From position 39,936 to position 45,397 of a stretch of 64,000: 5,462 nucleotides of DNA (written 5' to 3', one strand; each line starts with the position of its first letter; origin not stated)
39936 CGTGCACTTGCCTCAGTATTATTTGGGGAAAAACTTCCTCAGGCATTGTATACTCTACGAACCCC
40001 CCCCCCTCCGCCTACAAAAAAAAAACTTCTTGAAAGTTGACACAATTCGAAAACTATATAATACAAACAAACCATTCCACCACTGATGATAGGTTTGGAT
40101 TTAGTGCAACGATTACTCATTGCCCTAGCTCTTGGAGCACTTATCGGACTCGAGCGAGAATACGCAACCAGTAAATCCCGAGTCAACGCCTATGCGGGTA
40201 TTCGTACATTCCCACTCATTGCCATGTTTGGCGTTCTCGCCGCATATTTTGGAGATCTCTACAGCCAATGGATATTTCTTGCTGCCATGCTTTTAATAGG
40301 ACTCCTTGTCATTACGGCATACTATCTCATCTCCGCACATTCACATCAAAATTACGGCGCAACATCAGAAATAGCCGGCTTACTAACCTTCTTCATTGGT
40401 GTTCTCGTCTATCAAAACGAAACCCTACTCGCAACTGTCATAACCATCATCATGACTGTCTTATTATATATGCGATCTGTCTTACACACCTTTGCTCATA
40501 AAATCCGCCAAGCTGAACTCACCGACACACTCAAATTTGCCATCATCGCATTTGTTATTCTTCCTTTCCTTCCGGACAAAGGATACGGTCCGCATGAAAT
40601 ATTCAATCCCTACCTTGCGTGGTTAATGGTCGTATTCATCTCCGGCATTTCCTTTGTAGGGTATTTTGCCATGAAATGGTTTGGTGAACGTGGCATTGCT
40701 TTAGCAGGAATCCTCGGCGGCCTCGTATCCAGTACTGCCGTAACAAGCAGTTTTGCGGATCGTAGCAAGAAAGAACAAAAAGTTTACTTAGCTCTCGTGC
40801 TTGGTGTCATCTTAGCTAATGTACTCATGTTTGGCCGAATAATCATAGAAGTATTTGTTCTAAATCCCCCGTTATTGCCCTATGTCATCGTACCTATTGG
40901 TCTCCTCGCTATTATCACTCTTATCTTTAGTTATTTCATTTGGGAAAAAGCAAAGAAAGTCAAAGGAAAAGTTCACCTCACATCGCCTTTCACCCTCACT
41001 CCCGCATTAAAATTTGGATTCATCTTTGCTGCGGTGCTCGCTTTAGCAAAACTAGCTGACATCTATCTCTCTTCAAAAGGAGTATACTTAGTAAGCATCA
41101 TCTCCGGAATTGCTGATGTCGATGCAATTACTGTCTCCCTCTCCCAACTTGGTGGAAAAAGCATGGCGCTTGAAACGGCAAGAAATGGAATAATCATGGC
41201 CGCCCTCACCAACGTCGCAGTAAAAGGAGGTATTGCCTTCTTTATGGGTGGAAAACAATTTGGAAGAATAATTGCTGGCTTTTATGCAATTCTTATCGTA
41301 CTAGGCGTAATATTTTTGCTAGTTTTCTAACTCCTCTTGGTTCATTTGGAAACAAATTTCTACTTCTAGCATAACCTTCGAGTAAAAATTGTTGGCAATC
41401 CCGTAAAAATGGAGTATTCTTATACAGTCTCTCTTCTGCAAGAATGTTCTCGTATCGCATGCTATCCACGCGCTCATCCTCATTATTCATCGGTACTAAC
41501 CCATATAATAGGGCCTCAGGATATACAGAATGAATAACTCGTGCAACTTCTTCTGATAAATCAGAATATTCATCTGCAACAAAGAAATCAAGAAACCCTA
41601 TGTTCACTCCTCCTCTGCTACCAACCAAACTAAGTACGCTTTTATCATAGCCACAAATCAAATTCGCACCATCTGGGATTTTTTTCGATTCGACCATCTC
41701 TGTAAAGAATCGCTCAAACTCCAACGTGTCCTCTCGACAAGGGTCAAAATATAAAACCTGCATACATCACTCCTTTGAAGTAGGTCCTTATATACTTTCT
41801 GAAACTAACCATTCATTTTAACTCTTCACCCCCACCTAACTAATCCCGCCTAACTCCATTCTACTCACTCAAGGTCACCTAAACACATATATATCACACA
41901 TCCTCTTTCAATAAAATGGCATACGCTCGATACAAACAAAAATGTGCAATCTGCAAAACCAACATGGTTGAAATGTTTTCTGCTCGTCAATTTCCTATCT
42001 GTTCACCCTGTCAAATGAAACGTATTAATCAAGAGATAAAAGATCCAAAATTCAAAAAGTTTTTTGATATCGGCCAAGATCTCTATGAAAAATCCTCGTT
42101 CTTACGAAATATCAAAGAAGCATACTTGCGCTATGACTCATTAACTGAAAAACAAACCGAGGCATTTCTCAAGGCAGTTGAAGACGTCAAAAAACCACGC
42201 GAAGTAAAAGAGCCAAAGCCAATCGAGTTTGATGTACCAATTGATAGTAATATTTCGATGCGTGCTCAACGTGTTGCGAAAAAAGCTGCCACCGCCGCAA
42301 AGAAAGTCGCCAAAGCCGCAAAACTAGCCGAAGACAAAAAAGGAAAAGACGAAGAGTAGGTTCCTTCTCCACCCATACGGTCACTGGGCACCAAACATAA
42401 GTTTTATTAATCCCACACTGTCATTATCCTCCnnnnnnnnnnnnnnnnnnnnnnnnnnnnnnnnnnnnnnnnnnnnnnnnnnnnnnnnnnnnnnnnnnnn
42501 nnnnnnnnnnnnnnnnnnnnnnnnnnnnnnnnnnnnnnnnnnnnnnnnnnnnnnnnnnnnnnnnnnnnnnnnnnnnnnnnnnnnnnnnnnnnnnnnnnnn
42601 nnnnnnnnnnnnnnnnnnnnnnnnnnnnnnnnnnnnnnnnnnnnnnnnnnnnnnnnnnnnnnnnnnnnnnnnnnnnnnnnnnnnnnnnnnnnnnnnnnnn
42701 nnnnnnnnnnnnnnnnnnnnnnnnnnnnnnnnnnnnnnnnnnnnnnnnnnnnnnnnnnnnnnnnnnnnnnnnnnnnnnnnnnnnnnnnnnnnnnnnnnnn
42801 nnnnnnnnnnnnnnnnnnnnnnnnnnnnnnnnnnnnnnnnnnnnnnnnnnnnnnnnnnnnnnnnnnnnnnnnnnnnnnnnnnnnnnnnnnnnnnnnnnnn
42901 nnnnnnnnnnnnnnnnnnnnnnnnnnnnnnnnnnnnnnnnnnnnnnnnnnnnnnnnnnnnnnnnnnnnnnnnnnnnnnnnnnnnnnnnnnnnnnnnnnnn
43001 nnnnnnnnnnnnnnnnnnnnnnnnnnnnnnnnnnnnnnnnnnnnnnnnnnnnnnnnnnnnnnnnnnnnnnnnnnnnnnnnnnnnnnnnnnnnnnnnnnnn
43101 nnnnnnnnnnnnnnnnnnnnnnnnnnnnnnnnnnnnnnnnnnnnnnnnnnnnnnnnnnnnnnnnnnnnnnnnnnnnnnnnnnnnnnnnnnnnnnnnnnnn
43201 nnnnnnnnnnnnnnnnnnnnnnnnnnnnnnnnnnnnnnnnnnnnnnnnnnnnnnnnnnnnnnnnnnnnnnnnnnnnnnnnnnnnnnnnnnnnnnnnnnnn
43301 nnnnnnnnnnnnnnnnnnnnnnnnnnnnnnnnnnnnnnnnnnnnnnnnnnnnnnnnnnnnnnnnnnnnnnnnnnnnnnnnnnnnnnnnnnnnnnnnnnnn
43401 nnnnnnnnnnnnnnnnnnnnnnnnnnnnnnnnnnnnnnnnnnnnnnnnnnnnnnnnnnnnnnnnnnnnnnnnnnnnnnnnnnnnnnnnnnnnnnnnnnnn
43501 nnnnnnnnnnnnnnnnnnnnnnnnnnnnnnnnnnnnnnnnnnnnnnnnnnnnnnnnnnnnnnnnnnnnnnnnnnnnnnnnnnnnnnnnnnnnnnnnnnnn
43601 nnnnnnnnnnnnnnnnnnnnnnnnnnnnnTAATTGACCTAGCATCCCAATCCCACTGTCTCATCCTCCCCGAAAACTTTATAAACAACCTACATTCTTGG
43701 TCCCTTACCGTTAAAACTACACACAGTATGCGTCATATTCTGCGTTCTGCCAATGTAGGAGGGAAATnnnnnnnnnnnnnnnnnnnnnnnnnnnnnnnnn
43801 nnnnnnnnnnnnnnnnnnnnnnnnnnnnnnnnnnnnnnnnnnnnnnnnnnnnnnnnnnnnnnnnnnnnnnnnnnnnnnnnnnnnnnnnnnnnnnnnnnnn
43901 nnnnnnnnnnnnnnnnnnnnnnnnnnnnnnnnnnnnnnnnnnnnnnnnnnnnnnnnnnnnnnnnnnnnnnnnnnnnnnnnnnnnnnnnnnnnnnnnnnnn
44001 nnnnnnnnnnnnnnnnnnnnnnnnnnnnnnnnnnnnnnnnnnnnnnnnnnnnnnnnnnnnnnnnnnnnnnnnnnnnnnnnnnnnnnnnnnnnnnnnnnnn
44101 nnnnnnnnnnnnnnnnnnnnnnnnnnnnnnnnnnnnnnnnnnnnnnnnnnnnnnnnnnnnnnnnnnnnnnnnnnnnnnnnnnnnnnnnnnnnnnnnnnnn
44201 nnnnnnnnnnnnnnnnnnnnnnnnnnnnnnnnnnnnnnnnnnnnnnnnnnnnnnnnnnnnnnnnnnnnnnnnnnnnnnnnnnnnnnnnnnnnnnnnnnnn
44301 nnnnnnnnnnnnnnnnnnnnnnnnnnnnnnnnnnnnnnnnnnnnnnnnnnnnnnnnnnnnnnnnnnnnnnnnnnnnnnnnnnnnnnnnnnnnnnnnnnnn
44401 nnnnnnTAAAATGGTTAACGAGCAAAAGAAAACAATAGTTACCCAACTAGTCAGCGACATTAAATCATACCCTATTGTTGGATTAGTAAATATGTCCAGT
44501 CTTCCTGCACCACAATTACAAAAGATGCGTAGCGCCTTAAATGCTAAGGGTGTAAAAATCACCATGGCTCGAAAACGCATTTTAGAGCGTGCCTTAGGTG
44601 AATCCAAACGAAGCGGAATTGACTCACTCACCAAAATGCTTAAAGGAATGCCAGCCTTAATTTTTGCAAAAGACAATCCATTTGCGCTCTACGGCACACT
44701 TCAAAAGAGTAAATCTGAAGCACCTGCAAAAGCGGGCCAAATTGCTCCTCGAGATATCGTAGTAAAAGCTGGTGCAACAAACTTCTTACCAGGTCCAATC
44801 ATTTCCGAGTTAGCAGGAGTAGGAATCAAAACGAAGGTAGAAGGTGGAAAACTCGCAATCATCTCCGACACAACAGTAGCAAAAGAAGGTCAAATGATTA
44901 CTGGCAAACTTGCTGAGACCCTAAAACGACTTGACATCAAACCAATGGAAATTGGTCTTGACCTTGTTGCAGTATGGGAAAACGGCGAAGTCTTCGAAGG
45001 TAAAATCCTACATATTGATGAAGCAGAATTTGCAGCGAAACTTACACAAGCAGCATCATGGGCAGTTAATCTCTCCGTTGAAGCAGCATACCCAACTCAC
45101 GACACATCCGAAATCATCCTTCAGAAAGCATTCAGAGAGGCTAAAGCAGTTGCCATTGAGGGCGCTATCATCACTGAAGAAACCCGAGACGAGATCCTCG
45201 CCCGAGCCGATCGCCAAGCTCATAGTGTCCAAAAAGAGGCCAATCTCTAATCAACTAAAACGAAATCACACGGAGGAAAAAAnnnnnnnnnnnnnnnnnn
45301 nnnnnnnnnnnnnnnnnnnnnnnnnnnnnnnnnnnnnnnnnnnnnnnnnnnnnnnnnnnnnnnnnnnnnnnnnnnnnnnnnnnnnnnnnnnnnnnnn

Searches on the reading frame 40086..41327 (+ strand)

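Call 45: search_protein_families(library=pfam, proteins=[window:40086-41327:+], max_evalue=0.01)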
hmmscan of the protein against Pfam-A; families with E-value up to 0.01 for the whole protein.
window:40086-41327:+ (414 aa): 2 families
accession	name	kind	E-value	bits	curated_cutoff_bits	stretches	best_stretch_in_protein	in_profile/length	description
PF13194.11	DUF4010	-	8.8e-64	215.5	30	1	183-388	1-210/210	Domain of unknown function (DUF4010)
PF02308.21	MgtC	-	1.6e-18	67.7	31.4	1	10-135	1-120/121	MgtC family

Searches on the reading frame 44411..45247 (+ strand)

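Call 30: search_protein_families(library=pfam, proteins=[window:44411-45247:+], max_evalue=0.01)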
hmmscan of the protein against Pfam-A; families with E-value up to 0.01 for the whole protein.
window:44411-45247:+ (279 aa): 2 families
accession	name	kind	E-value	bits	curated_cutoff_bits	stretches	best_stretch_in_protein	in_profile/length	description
PF00466.25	Ribosomal_L10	-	6.1e-20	71.6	22.8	1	1-100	1-98/100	Ribosomal protein L10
PF17777.6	RL10P_insert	-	2.6e-18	66.1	29.1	1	106-176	1-71/71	Insertion domain in 60S ribosomal protein L10P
